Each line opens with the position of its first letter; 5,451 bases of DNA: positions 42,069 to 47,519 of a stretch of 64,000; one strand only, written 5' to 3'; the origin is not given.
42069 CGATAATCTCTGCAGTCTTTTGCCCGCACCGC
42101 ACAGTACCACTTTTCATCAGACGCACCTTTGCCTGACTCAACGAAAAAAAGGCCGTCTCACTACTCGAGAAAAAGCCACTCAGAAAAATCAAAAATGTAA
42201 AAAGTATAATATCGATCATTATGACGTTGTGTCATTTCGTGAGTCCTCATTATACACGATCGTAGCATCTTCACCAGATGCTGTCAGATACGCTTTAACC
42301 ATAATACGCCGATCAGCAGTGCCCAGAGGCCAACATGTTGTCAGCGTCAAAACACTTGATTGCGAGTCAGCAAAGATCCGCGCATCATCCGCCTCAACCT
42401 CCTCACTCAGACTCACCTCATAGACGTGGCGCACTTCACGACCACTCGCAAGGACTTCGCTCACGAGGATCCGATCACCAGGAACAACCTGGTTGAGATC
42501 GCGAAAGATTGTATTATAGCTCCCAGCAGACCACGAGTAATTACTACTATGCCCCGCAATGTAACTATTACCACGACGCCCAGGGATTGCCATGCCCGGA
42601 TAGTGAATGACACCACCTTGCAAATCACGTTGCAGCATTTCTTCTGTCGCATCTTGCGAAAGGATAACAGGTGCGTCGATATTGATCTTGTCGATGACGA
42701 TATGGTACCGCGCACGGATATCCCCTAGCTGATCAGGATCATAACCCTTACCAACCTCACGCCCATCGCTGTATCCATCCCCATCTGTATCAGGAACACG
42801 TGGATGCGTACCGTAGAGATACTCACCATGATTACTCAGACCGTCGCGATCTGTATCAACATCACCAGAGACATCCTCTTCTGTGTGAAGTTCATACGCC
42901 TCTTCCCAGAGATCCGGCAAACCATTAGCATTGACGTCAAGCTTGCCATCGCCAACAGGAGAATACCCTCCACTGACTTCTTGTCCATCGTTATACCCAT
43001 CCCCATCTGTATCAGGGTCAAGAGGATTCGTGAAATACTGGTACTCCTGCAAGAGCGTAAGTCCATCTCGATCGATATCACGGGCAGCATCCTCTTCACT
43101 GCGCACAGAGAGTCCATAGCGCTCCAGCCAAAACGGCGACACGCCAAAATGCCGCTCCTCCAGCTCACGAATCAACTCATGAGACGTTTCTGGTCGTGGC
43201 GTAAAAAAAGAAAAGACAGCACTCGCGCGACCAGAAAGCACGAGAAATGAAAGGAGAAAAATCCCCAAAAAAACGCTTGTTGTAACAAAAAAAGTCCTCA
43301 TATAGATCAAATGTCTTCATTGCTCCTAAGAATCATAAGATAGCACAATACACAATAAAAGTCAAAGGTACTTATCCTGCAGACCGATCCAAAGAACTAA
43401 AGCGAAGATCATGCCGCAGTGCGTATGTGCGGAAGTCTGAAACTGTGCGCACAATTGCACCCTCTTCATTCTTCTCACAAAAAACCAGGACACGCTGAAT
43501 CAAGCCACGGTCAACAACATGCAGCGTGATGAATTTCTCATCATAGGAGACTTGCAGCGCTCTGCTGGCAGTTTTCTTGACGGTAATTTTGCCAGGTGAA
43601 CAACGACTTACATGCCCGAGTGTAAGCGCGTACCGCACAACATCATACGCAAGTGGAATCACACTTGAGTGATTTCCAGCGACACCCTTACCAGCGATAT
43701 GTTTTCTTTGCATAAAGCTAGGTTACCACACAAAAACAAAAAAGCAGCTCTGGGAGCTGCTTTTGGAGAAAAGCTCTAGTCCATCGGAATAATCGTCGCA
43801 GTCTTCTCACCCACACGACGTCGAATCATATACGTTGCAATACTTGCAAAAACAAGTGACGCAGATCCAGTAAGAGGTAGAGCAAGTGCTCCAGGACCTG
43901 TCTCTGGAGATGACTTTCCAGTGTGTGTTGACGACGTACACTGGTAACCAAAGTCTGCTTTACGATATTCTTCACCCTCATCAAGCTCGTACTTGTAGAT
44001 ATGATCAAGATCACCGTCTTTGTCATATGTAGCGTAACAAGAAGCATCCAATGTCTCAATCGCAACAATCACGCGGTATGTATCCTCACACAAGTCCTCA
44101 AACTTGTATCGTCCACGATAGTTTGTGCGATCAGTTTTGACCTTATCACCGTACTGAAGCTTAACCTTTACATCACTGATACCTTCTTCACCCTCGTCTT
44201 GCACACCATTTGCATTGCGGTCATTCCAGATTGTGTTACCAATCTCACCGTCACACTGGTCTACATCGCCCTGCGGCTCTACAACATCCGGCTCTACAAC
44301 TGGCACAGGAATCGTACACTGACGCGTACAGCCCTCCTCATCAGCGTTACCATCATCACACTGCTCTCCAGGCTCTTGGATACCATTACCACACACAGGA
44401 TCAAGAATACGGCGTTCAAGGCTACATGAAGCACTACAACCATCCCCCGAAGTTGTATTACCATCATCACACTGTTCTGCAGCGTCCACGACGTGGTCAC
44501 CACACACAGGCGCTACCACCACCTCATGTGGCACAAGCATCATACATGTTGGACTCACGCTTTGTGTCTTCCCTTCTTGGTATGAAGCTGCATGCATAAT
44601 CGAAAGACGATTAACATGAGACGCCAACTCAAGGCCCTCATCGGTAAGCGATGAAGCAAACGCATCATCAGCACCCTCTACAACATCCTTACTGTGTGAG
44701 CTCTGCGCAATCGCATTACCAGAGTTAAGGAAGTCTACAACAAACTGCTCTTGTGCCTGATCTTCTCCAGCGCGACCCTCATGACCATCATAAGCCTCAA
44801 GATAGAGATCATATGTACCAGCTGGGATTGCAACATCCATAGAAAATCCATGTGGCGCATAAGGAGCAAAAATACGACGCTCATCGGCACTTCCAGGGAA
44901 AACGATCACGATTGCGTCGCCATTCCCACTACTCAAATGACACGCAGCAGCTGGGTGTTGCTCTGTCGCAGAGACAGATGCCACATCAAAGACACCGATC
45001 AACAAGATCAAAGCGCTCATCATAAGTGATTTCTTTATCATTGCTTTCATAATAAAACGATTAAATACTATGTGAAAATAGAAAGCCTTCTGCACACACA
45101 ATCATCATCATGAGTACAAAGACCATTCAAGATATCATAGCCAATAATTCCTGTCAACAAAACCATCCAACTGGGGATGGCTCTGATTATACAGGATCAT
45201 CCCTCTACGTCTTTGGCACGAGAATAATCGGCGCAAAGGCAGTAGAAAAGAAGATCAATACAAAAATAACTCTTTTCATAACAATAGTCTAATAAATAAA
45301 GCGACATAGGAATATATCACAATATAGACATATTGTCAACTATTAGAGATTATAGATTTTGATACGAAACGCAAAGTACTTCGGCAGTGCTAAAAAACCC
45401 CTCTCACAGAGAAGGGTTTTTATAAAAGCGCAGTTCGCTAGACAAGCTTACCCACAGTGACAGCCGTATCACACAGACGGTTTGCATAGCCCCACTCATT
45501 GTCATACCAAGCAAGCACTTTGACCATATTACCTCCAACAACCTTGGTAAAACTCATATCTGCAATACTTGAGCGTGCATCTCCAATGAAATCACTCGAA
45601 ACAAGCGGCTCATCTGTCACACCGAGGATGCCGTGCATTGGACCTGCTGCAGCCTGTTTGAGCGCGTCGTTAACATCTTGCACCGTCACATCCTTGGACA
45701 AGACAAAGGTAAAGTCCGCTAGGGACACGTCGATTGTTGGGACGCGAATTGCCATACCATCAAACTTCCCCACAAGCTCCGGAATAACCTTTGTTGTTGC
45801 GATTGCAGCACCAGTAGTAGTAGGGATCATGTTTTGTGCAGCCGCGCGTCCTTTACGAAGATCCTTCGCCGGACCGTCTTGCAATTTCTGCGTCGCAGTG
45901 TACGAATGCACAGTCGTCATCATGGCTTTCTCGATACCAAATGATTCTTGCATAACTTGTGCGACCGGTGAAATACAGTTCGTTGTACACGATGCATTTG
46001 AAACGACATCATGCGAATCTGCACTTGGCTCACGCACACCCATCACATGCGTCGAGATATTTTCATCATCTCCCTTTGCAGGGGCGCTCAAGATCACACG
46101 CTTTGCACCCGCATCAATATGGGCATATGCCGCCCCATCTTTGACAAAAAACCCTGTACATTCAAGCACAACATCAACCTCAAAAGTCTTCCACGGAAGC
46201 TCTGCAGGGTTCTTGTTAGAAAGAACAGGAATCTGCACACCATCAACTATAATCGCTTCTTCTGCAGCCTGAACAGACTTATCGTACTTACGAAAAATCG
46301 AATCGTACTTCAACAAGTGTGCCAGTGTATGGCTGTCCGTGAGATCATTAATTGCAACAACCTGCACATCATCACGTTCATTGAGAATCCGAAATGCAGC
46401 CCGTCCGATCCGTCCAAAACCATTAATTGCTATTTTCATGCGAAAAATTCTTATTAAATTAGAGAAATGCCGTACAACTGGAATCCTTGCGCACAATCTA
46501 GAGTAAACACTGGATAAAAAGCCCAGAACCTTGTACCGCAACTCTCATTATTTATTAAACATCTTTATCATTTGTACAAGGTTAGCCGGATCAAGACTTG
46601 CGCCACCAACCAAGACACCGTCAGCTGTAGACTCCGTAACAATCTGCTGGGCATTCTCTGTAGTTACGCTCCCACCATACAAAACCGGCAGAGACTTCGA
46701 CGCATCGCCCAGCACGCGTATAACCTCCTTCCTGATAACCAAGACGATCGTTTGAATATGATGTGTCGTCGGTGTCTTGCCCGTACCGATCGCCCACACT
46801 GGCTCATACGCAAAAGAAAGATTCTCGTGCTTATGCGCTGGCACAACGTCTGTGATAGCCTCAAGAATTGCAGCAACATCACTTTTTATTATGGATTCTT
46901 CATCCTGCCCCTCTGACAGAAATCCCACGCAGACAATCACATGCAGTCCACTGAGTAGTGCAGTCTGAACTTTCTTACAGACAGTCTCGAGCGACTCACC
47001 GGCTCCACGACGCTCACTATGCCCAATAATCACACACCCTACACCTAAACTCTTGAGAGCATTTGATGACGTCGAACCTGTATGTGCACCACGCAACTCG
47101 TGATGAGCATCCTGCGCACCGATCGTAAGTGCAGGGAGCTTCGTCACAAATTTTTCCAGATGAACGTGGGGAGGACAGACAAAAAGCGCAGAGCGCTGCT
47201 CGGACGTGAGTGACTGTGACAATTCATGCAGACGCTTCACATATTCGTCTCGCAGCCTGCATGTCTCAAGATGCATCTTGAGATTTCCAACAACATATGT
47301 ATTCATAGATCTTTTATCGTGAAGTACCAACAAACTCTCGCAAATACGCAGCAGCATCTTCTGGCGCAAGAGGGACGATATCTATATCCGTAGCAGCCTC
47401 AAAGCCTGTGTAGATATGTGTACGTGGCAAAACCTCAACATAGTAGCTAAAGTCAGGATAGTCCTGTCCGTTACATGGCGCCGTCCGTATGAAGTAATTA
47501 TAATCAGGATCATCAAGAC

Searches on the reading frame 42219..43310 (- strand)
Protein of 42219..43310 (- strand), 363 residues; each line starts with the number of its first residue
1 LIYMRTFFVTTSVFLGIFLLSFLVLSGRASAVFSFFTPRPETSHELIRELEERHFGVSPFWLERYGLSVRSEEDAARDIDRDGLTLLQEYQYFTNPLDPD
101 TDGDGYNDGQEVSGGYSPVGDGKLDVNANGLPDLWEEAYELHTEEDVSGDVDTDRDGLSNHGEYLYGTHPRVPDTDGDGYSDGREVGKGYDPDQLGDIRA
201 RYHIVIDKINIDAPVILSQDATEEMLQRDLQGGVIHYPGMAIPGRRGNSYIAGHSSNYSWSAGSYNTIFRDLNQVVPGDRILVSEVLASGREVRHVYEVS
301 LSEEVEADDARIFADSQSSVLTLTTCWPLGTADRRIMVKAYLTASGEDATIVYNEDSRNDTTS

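Call 34: search_protein_families(library=pfam, proteins=[window:42219-43310:-], max_evalue=0.001)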
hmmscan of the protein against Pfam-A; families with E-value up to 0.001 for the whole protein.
window:42219-43310:- (363 aa): 2 families
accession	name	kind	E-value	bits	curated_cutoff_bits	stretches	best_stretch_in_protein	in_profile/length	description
PF04203.18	Sortase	-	3.1e-22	79.1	26.6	1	204-342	1-124/125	Sortase domain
PF18884.5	TSP3_bac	-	3.5e-07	30.4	25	1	174-186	1-13/22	Bacterial TSP3 repeat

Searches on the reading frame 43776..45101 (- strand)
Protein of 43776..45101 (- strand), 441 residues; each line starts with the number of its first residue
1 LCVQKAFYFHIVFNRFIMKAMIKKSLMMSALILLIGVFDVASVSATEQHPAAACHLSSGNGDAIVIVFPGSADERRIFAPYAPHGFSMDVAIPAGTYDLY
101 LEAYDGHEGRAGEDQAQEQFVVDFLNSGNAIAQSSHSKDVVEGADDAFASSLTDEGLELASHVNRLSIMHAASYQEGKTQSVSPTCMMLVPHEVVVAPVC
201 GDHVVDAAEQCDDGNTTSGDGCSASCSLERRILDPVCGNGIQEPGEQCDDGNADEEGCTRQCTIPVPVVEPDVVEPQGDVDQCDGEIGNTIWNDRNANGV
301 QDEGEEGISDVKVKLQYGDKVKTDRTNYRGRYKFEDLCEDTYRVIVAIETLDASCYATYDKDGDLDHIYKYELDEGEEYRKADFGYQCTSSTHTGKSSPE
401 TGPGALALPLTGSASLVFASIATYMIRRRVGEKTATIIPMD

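Call 34: search_protein_families(library=pfam, proteins=[window:43776-45101:-], max_evalue=0.001)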
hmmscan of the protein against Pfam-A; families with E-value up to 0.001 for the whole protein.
window:43776-45101:- (441 aa): 2 families
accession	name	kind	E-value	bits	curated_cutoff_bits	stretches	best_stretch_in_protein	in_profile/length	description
PF17210.9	SdrD_B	-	6.2e-19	68.7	29.7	1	286-362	2-77/112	SdrD B-like domain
PF13948.11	DUF4215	-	1.3e-11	45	27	2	198-226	19-46/47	Domain of unknown function (DUF4215)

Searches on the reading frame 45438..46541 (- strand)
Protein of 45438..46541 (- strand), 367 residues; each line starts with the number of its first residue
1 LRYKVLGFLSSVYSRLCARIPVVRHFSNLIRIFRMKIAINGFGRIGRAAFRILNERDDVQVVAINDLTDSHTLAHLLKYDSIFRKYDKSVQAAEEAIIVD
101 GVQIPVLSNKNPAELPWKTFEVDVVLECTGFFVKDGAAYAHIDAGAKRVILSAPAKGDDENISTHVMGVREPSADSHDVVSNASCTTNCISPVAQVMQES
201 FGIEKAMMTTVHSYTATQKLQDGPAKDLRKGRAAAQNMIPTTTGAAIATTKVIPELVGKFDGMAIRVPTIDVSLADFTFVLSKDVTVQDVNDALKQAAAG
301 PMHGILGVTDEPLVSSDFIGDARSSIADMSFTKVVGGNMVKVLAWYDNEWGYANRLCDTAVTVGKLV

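Call 34: search_protein_families(library=pfam, proteins=[window:45438-46541:-], max_evalue=0.001)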
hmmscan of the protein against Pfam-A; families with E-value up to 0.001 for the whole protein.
window:45438-46541:- (367 aa): 2 families
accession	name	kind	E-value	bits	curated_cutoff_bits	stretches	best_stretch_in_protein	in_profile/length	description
PF02800.25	Gp_dh_C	-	1.8e-63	213.3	24.4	1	191-346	2-158/158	Glyceraldehyde 3-phosphate dehydrogenase, C-terminal domain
PF00044.30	Gp_dh_N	-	4.5e-38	130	31.7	1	35-134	1-100/101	Glyceraldehyde 3-phosphate dehydrogenase, NAD binding domain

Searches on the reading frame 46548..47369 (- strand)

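Call 34: search_protein_families(library=pfam, proteins=[window:46548-47369:-], max_evalue=0.001)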
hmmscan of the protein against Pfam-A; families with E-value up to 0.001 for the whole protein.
window:46548-47369:- (273 aa): 1 family
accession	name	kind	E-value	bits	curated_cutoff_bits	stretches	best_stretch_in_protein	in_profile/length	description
PF00121.24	TIM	-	1.4e-64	218.4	20.1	1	25-270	2-244/245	Triosephosphate isomerase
